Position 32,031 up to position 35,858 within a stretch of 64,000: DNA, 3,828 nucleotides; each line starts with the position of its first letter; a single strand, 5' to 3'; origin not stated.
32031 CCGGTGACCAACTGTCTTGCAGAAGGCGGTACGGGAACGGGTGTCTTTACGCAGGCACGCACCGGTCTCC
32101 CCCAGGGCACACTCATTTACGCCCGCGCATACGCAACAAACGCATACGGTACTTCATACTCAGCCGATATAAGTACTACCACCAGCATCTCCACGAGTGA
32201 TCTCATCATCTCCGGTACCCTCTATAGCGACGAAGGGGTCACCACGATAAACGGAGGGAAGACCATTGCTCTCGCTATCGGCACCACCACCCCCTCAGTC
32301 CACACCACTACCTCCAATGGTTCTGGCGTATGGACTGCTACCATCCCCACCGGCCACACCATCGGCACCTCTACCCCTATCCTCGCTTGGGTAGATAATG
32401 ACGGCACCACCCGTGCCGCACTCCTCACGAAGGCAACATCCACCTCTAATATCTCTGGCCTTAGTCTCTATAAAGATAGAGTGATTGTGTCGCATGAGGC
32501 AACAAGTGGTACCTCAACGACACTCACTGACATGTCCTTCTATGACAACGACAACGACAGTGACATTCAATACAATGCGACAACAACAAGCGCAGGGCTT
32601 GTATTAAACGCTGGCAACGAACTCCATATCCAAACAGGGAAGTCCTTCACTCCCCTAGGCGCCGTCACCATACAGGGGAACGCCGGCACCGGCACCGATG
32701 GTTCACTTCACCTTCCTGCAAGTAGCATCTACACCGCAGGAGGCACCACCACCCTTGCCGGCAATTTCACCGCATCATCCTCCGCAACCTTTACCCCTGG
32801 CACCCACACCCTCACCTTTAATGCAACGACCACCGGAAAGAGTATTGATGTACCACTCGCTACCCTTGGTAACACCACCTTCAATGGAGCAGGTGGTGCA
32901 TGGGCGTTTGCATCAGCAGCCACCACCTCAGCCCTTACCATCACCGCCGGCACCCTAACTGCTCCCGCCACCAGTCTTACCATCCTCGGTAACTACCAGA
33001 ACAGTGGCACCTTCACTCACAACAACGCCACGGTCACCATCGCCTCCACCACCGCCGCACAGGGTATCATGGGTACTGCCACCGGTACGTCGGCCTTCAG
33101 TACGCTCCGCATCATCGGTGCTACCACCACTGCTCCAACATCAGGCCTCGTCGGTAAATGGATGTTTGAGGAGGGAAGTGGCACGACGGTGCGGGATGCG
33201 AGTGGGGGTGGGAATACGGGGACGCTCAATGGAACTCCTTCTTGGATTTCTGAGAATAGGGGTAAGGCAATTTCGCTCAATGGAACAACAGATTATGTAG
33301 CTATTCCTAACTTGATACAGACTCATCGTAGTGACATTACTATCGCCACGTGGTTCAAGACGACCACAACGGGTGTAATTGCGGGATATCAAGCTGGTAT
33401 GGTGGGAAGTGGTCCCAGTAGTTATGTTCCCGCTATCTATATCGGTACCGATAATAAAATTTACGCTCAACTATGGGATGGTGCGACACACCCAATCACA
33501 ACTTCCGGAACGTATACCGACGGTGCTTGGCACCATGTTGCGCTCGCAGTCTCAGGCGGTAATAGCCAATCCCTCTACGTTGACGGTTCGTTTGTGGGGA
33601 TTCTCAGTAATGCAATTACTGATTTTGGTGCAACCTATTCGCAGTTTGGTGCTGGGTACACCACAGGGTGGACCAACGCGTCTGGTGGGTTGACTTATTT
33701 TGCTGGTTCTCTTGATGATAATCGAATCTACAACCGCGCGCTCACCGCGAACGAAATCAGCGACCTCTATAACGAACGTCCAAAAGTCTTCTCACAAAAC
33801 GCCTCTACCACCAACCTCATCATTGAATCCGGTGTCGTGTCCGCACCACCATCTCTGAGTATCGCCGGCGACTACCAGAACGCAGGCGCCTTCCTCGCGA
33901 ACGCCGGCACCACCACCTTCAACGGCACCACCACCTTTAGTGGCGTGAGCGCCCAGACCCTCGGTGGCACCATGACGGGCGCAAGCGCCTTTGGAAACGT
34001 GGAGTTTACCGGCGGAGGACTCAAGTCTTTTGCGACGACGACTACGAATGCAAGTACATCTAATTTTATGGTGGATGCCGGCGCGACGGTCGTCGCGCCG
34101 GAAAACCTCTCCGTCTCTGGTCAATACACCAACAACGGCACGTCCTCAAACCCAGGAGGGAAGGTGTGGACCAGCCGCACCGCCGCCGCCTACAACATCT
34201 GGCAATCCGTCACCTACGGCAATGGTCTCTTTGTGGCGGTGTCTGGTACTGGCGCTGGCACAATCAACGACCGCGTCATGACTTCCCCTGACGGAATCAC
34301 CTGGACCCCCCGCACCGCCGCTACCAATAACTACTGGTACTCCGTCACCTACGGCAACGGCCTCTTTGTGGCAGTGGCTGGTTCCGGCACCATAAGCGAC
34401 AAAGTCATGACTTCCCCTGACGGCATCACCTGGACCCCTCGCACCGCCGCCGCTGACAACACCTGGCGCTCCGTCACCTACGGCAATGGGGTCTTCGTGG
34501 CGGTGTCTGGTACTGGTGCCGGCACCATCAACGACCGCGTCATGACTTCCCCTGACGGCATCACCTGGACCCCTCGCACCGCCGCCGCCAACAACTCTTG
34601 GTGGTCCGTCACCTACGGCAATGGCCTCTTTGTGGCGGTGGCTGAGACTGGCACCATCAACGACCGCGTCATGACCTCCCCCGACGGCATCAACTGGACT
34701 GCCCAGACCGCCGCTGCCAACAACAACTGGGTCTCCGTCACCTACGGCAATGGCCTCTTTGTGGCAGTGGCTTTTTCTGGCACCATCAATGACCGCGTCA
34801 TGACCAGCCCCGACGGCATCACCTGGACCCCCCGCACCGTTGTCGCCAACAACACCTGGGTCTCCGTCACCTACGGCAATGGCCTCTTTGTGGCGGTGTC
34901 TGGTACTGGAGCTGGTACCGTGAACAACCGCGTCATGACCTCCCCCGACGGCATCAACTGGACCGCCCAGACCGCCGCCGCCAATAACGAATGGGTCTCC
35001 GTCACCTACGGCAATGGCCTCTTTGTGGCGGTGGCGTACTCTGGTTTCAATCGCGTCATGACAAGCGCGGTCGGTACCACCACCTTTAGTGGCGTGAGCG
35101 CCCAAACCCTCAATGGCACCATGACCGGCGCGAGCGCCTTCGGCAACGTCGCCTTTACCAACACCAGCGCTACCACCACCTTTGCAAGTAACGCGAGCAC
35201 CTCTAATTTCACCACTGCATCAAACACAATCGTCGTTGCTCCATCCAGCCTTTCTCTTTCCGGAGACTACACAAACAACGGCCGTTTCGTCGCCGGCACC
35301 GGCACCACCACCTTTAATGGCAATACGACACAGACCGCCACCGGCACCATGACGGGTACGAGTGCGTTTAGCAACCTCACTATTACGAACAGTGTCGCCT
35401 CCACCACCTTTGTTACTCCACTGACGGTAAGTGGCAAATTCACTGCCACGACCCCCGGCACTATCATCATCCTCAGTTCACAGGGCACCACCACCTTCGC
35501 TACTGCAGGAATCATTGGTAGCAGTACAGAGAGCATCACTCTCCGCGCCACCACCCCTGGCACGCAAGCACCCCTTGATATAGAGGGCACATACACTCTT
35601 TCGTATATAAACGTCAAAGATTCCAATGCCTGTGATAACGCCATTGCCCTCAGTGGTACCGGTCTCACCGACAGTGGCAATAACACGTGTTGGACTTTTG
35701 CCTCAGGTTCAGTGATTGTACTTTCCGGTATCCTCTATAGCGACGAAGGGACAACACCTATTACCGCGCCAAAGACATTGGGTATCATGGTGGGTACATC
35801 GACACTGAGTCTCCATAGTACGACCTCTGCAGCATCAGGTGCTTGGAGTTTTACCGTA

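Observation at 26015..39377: Giant (about 4450 aa) secreted LamG/propeller-repeat surface protein, the dominant accessory feature of the window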

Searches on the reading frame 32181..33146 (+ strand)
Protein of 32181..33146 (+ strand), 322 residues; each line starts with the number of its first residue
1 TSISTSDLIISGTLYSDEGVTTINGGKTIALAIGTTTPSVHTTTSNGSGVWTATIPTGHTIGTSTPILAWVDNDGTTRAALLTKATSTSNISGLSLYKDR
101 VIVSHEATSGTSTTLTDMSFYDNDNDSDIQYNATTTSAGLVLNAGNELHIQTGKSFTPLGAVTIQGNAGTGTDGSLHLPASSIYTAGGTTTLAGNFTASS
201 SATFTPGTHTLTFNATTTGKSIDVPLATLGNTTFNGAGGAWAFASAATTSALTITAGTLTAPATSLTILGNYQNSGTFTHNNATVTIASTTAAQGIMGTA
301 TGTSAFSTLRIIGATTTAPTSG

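Call 90: search_solved_structures(query=A6, max_evalue=10)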
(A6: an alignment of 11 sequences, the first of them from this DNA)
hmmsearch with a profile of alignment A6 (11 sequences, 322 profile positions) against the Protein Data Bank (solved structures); distinct sequences matched with E-value up to 10: 2.
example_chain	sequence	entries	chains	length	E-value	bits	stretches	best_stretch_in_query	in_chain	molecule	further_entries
1ymm_E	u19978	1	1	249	0.34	13.2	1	201-306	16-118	T-cell receptor beta chain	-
3hn6_A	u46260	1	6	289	0.62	12.3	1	60-110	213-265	Glucosamine-6-phosphate deaminase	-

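Call 91: search_protein_families(library=pfam, alignment_id=A6, max_evalue=1)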
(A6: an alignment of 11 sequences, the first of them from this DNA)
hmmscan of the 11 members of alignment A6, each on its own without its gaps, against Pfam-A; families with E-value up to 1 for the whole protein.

A. member 1, seq(322 aa): 0 families

B. families by the number of members that match (of 11 scanned): 2 families
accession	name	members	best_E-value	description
PF21786.3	Bflower_3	1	0.26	6-fold beta flower protein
PF20606.3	DUF6799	1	0.48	Domain of unknown function (DUF6799)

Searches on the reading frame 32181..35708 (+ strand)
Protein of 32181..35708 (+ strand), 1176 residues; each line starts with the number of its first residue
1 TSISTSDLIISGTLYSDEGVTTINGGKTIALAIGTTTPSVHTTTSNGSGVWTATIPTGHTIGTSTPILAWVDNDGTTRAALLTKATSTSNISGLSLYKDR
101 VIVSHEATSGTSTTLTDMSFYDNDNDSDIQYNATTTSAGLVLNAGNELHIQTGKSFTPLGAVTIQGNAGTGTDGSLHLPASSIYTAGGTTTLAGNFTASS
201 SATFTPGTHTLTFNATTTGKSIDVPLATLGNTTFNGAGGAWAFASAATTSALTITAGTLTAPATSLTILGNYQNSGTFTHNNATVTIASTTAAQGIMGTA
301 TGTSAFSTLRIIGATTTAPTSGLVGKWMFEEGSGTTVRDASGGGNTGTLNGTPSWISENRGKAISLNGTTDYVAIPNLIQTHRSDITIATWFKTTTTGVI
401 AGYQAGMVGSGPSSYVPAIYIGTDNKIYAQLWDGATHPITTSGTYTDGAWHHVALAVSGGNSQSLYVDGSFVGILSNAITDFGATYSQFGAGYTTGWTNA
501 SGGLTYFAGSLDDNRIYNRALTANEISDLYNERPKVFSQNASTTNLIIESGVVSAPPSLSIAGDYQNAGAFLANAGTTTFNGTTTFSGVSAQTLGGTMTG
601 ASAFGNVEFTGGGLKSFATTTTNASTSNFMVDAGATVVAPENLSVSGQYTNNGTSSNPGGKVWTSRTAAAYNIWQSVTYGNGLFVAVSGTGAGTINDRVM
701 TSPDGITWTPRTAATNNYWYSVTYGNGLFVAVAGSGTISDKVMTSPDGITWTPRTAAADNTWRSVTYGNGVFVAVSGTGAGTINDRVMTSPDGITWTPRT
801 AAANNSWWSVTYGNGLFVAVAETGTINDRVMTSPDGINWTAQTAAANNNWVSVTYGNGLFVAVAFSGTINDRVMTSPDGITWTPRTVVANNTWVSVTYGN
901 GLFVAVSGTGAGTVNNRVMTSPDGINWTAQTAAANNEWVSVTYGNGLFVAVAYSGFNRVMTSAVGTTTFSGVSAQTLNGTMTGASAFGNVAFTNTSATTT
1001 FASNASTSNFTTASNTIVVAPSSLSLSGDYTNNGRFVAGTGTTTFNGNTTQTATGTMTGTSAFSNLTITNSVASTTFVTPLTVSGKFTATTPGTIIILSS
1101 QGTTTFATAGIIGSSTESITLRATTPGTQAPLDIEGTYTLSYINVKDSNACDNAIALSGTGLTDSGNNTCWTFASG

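Call 61: search_protein_families(library=ncbifam, proteins=[window:32181-35708:+], max_evalue=0.1)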
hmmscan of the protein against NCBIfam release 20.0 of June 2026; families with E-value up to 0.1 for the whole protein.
window:32181-35708:+ (1176 aa): 3 families
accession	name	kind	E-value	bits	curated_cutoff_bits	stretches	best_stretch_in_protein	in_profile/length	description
NF052521.1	TafC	equivalog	5.5e-09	35.6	410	1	323-532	148-362/373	TafC family fimbrial protein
NF009761.0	PRK13262.1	equivalog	0.072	12.7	453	0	843-876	111-144/231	urease accessory protein UreE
NF006150.0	PRK08296.1-2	subfamily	0.089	11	650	0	918-950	267-299/633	hypothetical protein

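Call 102: search_protein_families(library=phrogs, proteins=[window:32181-35708:+], max_evalue=0.001)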
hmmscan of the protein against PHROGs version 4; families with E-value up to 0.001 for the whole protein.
window:32181-35708:+ (1176 aa): 1 family
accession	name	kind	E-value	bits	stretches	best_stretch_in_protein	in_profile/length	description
phrog_22032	-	unknown function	7.4e-06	27.1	0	871-889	12-30/68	-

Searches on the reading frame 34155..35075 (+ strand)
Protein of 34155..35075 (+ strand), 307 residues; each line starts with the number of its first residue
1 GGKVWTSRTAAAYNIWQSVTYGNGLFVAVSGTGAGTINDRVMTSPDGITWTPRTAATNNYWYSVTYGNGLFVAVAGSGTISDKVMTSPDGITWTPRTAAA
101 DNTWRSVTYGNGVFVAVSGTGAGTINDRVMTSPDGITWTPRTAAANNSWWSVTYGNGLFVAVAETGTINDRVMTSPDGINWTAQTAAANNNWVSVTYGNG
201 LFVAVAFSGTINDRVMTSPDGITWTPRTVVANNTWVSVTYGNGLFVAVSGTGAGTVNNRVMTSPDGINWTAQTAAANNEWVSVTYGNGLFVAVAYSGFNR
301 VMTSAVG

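Call 24: find_homologous_proteins(query=window:34155-35075:+, max_evalue=0.001)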
Query seq(307 aa) (307 aa): 7003 proteins with E <= 0.001 among 8000 candidates; the best 120 are listed.
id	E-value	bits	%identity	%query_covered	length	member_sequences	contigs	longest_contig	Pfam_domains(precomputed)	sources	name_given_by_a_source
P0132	1.0e-176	605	68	99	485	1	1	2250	PF03736.23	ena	-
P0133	1.1e-168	578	62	98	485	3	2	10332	PF03736.23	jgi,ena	jgi:hypothetical protein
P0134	4.2e-168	576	64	99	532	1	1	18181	PF03736.23,PF00041.28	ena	-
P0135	9.5e-165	565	61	99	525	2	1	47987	PF04927.18,PF03736.23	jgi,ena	-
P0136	2.9e-162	557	65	99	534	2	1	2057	PF18962.8,PF03736.23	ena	-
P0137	6.8e-153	526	56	100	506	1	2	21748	PF03736.23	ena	-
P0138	5.1e-152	523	62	97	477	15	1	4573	PF03736.23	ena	-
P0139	1.1e-151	522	58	95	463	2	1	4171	PF03736.23,PF00041.28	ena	-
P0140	1.3e-150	519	61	99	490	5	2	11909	-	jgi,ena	-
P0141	1.7e-149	515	59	98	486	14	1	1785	PF03736.23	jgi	jgi:hypothetical protein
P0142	1.6e-148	512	60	97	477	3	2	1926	PF03736.23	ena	-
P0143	1.9e-148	512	66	99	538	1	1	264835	PF03736.23,PF02368.25,PF13403.12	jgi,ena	jgi:hypothetical protein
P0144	4.8e-147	507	65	98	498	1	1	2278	PF03736.23,PF25852.1,PF13589.13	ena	-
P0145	6.0e-147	507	63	97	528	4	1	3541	PF00041.28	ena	-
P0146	1.5e-146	506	59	94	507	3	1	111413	PF03736.23,PF00041.28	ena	-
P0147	6.5e-143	494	69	99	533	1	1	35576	PF03736.23,PF25852.1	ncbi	-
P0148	1.7e-137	476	62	99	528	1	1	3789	PF03736.23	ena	-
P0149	2.8e-137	475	60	99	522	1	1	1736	PF25059.2,PF03736.23,PF25852.1,PF00041.28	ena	-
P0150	2.3e-136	472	65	99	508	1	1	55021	PF18962.8,PF03736.23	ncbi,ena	-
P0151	2.9e-136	472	59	98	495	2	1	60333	PF18962.8,PF03736.23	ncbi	ncbi:MAG: T9SS type A sorting domain-containing protein [Ferruginibacter sp.]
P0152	9.9e-133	460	59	99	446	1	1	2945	PF03736.23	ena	-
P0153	1.1e-129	450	59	100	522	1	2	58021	PF03736.23,PF25852.1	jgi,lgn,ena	-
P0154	5.8e-128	444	59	98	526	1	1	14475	PF03736.23,PF05345.19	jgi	jgi:hypothetical protein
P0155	1.4e-126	440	59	99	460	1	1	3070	PF14623.12,PF03736.23,PF05203.22,PF17433.8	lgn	-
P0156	1.5e-126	440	63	80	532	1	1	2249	PF26628.1,PF03736.23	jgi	jgi:hypothetical protein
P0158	1.7e-126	440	59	98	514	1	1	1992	PF03736.23,PF00041.28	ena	-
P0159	2.5e-126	439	72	98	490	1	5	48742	PF18962.8,PF03736.23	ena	-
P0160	4.9e-126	438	61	99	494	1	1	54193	PF18962.8,PF03736.23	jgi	jgi:hypothetical protein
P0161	1.2e-125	437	55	98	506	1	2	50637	PF03736.23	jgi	jgi:hypothetical protein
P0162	1.5e-125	437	66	85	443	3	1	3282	PF03736.23,PF16355.12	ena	-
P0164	3.8e-124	432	58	97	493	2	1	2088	PF03736.23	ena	-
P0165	6.2e-124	431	54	97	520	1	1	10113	PF03736.23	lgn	-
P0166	6.8e-124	431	55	95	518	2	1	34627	PF03736.23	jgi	-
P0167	1.0e-123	430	63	95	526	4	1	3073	PF09479.17,PF03736.23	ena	-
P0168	4.2e-123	429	61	99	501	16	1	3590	PF18962.8,PF03736.23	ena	-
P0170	1.2e-122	427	61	98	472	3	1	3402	PF03736.23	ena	-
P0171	3.6e-122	425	55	98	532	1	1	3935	PF03736.23,PF25852.1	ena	-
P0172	3.1e-121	422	57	98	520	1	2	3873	PF03736.23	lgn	-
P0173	4.9e-121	422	60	99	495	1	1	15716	PF18962.8,PF03736.23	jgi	jgi:hypothetical protein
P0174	5.3e-121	422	60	94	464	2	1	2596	PF03736.23,PF00041.28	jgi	jgi:hypothetical protein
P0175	5.4e-121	422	54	99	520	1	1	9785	PF25852.1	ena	-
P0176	9.4e-121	421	61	98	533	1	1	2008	PF03736.23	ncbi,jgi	jgi:hypothetical protein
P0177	4.9e-120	418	60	96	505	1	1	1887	PF18962.8,PF03736.23,PF25852.1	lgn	-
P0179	5.8e-119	415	65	99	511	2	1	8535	PF03736.23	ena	-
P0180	9.8e-119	414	49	94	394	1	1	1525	PF03736.23,PF25852.1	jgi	jgi:hypothetical protein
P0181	1.2e-118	414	65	99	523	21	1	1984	PF24563.2,PF03736.23,PF00041.28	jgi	-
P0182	1.2e-115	404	66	99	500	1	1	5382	PF03736.23,PF23840.2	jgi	jgi:hypothetical protein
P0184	2.1e-115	403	53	99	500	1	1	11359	PF03736.23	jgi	jgi:hypothetical protein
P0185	3.1e-115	403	59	94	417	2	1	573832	PF03736.23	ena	-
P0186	3.1e-115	403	61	98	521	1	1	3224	PF18962.8,PF03736.23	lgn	-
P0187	3.2e-114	399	72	99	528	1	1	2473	PF18962.8,PF03736.23,PF14759.13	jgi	jgi:hypothetical protein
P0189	1.0e-113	398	61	94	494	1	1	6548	PF18962.8,PF03736.23,PF16355.12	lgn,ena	-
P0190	1.1e-113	398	60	99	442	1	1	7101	PF03736.23,PF25852.1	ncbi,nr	ncbi:MAG: large repetitive protein [Actinomycetota bacterium]|nr:large repetitive protein [Actinomyc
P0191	2.8e-113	396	65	73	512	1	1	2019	PF02412.24,PF03160.21,PF03736.23,PF18884.6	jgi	jgi:hypothetical protein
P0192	3.9e-113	396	67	98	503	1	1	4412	PF03736.23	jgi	-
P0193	5.3e-113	395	62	78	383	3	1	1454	PF03736.23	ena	-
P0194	1.5e-111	391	70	86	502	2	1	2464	PF14001.13,PF03736.23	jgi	-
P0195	1.7e-111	390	57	99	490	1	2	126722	PF03736.23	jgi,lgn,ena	-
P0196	2.4e-111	390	66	100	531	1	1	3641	PF03736.23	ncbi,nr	ncbi:MAG: hypothetical protein HYR90_04840, partial [Candidatus Andersenbacteria bacterium]|nr:hypot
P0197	3.9e-111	389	68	99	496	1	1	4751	PF03736.23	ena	-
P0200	2.8e-110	386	56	86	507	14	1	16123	PF00691.26,PF03736.23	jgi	jgi:outer membrane protein OmpA-like peptidoglycan-associated protein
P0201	3.1e-110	386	64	100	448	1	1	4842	PF03736.23,PF25852.1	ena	-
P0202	5.8e-110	385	67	98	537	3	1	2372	PF03736.23,PF00041.28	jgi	jgi:uncharacterized membrane protein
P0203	2.6e-109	383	62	99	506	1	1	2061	PF18962.8,PF03736.23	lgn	-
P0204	3.7e-109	383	67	99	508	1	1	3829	PF03736.23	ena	-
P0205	7.7e-109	382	67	98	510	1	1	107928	PF03736.23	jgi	jgi:hypothetical protein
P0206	1.2e-107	378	66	99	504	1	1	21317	PF18962.8,PF03736.23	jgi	jgi:hypothetical protein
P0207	1.7e-107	377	58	90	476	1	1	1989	PF09479.17,PF03736.23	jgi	-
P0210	7.8e-107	375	59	96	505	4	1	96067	PF23366.2,PF20906.4,PF28445.1,PF20082.5,PF03736.23,PF25852.1,PF16355.12,PF08526.17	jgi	jgi:hypothetical protein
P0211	7.9e-107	375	57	98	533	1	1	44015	PF03736.23,PF05345.19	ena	-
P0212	1.4e-106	374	59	99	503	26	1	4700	PF18962.8,PF03736.23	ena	-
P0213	1.4e-106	374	68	99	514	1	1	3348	PF03736.23,PF00041.28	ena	-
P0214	1.6e-106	374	62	99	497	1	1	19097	PF18962.8,PF03736.23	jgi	jgi:Secretion system C-terminal sorting domain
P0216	2.0e-106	374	67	86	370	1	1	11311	PF28445.1,PF03736.23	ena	-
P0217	1.3e-105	371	63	98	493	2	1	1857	PF03736.23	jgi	jgi:hypothetical protein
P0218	1.5e-105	371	53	99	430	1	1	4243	PF03736.23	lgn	-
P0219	1.7e-105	371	61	99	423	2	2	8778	PF03736.23,PF17433.8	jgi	jgi:predicted RecA/RadA family phage recombinase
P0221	8.5e-105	368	54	99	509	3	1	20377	PF18962.8,PF03736.23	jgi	jgi:hypothetical protein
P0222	2.2e-104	367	66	95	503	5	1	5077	PF18962.8,PF03736.23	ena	-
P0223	4.9e-104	366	65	99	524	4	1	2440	PF03736.23,PF00041.28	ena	-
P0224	8.8e-104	365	63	97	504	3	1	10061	PF18962.8,PF03736.23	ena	-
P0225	8.9e-104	365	66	99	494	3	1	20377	PF18962.8,PF03736.23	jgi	jgi:hypothetical protein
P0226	9.0e-104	365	62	98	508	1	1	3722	PF03736.23,PF05345.19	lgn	-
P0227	1.0e-103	365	61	94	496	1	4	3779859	PF18962.8,PF03736.23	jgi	jgi:hypothetical protein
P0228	1.1e-103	365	65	99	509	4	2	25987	PF05593.20,PF03736.23,PF25852.1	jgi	jgi:hypothetical protein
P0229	1.2e-103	365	66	99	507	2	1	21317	PF03736.23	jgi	jgi:hypothetical protein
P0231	1.9e-103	364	64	99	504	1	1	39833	PF18962.8,PF03736.23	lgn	-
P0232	2.6e-103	363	61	98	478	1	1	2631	PF03736.23,PF25852.1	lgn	-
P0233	5.1e-103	363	59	99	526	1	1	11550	PF03736.23,PF05887.17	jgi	jgi:hypothetical protein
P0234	1.0e-102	362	64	98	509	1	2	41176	PF03736.23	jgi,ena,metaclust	metaclust:\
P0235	1.6e-102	361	65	99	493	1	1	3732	PF18962.8,PF03736.23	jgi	jgi:predicted RecA/RadA family phage recombinase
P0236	2.6e-102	360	65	99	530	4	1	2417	PF03736.23,PF17433.8,PF19403.6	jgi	jgi:hypothetical protein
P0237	2.9e-102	360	66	97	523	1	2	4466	PF03736.23,PF25852.1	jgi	jgi:hypothetical protein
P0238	3.0e-102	360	67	98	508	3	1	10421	PF03736.23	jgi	-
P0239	6.9e-102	359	67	84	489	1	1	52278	PF03736.23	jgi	jgi:predicted RecA/RadA family phage recombinase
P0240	7.4e-102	359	61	84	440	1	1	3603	PF03736.23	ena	-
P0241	1.2e-101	358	62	99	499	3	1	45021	PF03736.23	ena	-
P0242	1.3e-101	358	65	98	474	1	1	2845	PF03736.23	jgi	jgi:hypothetical protein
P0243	1.8e-101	357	58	99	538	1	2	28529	PF00691.26,PF03736.23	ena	-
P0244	2.8e-101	357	66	86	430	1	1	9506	PF18962.8,PF03736.23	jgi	jgi:hypothetical protein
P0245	5.1e-101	356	57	85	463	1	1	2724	PF14623.12,PF03736.23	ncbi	-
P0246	5.4e-101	356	51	95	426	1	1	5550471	PF09479.17,PF03736.23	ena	-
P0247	5.8e-101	356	63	98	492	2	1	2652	PF03736.23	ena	-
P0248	6.7e-101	356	66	71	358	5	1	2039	PF03736.23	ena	-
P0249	1.0e-100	355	64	99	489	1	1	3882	PF18962.8,PF03736.23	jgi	jgi:hypothetical protein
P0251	2.0e-100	354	67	99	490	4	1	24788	PF18962.8,PF03736.23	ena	-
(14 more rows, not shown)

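Call 77: search_solved_structures(query=A5, max_evalue=10, show_alignments=1)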
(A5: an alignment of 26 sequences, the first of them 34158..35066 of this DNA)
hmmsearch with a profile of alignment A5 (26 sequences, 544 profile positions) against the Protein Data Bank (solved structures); distinct sequences matched with E-value up to 10: 0.

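Call 80: search_protein_families(library=pfam, proteins=[P0175], max_evalue=0.01)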
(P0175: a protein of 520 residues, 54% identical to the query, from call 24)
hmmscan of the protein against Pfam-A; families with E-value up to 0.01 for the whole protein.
P0175 (520 aa): 2 families
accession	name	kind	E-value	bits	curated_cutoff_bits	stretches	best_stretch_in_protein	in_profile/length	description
PF19755.4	DUF6242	-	2.8e-08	34.3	29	1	49-143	124-217/217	Domain of unknown function (DUF6242)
PF00041.27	fn3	-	0.00019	22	25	1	351-406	26-79/84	Fibronectin type III domain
